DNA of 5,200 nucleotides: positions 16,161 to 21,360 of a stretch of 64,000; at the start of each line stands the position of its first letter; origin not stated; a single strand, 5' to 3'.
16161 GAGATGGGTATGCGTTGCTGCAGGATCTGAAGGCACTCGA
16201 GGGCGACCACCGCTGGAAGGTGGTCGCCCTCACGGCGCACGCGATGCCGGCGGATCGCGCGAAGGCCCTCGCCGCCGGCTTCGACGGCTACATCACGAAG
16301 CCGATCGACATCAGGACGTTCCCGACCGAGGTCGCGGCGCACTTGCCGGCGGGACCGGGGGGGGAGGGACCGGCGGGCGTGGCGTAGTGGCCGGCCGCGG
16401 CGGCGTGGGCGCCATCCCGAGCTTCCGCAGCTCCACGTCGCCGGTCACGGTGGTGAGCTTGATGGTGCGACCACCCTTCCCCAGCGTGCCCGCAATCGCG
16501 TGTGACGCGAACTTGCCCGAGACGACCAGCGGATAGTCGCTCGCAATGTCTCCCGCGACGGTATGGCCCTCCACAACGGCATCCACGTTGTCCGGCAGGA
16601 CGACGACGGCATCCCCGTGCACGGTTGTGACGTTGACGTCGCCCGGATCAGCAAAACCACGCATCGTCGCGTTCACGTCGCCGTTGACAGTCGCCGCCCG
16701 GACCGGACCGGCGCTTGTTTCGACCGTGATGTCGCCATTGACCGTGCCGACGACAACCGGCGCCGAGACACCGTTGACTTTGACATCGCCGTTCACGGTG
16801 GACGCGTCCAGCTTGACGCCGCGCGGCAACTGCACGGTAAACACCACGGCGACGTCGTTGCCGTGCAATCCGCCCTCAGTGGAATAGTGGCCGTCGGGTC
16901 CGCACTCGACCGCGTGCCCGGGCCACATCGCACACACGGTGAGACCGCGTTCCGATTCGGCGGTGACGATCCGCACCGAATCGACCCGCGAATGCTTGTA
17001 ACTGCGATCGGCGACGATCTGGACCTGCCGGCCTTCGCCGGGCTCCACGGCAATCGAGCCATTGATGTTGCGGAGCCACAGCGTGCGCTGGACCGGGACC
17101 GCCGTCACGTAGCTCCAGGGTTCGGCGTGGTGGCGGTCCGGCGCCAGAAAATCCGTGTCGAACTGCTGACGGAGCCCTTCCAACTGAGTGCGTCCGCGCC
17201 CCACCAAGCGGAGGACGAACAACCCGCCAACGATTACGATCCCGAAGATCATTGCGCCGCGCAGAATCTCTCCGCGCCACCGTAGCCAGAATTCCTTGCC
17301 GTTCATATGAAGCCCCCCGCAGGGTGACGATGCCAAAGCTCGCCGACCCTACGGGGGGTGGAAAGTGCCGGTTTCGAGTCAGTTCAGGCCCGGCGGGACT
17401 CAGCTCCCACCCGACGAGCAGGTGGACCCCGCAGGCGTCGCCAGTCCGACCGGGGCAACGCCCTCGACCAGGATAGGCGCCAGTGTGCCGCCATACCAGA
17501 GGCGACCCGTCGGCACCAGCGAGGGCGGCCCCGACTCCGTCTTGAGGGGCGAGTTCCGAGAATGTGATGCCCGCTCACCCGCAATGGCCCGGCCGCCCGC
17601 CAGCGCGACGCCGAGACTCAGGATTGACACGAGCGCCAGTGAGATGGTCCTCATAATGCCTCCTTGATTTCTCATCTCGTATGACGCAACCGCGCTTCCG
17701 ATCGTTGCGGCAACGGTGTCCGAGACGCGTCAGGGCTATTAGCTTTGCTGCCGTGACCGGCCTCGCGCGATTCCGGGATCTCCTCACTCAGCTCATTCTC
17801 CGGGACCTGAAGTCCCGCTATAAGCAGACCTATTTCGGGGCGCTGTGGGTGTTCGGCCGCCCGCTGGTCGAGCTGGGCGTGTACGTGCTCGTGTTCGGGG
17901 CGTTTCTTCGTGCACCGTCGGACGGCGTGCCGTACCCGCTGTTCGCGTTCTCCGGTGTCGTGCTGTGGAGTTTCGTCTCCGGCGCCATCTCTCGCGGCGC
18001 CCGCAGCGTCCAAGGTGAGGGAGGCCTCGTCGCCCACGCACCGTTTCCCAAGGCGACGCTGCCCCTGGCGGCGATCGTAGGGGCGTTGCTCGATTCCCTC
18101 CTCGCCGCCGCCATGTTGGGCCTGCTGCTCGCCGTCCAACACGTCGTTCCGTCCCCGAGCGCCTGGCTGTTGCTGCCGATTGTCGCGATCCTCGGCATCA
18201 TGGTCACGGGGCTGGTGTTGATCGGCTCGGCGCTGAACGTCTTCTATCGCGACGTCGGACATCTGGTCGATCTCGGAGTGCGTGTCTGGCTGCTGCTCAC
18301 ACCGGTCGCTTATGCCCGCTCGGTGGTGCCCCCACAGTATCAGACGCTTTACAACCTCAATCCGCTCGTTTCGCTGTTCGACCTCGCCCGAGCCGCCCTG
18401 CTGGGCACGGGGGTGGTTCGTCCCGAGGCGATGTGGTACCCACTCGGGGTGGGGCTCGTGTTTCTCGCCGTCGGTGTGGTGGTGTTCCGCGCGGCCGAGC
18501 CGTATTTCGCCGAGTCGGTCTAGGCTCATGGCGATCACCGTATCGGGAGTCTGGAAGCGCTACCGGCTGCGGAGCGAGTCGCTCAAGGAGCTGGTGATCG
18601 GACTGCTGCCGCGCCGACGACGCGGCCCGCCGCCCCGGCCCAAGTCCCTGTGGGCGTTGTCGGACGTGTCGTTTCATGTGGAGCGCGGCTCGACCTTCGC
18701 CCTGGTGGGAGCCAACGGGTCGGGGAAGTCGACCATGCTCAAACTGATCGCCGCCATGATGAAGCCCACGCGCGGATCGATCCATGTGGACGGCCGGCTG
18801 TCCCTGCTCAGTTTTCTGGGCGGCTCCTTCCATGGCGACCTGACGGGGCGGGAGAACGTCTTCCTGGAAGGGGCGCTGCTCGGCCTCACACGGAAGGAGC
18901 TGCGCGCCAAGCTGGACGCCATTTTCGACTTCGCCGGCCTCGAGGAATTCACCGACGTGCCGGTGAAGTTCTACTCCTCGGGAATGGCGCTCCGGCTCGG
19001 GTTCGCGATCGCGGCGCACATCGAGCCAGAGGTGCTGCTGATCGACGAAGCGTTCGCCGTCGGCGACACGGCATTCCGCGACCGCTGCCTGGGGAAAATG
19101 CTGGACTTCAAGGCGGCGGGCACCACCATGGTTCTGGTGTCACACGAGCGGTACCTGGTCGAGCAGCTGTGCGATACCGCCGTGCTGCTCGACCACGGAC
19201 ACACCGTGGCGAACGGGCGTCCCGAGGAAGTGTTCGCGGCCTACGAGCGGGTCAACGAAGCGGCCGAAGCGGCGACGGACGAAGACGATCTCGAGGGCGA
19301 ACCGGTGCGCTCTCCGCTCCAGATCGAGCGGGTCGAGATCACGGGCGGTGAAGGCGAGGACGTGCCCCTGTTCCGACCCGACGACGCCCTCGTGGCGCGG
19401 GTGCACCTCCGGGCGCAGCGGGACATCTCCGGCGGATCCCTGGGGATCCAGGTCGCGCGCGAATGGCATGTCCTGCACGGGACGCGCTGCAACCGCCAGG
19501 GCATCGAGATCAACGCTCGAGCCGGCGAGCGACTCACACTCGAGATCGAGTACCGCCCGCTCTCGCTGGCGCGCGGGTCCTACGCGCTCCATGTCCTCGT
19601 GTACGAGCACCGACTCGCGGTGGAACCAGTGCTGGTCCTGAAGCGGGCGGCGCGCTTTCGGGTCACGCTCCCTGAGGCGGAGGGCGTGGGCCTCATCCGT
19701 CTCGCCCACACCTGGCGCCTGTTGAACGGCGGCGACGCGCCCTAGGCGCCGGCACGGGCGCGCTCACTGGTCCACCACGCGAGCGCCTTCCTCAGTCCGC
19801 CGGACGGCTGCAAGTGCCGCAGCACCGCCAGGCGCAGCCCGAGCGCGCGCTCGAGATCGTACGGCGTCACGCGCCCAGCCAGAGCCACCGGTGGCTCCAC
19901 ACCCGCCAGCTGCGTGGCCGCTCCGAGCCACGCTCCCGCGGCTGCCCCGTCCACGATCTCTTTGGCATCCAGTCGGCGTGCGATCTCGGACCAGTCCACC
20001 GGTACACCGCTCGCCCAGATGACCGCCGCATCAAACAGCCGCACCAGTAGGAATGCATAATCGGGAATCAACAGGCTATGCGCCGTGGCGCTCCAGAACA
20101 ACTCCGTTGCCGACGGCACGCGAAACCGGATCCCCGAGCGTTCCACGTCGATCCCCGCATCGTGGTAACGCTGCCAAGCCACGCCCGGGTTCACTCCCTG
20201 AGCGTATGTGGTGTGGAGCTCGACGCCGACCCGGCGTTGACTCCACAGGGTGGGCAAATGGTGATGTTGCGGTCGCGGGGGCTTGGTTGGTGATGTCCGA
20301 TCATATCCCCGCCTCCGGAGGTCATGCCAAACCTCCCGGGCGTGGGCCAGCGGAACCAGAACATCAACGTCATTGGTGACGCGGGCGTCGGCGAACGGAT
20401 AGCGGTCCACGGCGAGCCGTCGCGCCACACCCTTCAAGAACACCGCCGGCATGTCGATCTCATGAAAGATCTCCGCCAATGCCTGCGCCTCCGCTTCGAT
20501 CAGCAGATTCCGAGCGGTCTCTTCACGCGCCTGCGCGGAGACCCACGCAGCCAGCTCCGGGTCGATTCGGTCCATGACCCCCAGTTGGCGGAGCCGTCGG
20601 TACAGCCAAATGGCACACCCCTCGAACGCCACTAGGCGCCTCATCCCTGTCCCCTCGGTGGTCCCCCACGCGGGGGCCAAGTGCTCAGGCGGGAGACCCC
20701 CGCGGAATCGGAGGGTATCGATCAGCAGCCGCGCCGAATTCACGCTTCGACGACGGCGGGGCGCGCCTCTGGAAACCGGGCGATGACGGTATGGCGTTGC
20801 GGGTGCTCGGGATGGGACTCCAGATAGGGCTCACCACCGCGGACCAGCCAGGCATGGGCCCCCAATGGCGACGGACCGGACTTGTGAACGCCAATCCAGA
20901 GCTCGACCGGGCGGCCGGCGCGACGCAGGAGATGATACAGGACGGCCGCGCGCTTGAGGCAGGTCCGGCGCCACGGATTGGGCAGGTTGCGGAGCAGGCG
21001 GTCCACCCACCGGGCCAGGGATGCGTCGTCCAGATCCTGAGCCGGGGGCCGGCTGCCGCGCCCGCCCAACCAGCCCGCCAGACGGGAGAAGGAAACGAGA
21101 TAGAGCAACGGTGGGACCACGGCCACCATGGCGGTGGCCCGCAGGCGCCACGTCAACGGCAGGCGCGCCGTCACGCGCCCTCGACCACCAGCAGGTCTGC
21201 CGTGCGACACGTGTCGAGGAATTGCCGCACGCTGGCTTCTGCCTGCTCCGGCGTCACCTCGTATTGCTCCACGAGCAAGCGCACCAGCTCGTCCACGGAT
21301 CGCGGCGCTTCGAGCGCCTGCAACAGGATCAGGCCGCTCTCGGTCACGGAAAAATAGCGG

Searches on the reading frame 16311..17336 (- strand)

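Call 47: search_protein_families(library=pfam, proteins=[window:16311-17336:-], max_evalue=0.00001)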
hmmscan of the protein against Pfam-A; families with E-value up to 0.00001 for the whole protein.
window:16311-17336:- (341 aa): 1 family
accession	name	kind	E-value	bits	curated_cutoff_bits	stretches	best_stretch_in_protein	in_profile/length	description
PF13349.12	DUF4097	-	1.4e-12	48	22.9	1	173-303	117-246/247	Toastrack DUF4097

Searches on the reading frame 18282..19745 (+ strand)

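Call 47: search_protein_families(library=pfam, proteins=[window:18282-19745:+], max_evalue=0.00001)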
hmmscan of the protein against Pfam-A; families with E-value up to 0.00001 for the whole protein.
window:18282-19745:+ (487 aa): 2 families
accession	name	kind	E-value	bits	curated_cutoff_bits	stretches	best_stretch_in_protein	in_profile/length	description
PF00005.33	ABC_tran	-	1.1e-19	71.8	25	1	126-259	1-137/137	ABC transporter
PF14524.12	Wzt_C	-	6.8e-11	42.8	30.4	1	347-473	11-142/143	Wzt C-terminal domain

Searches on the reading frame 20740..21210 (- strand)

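Call 47: search_protein_families(library=pfam, proteins=[window:20740-21210:-], max_evalue=0.00001)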
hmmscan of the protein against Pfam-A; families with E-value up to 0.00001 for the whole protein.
window:20740-21210:- (156 aa): 1 family
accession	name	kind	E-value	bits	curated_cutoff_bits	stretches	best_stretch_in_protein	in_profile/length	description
PF13471.12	Transglut_core3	-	3.5e-18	66.1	26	1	31-144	4-116/117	Transglutaminase-like superfamily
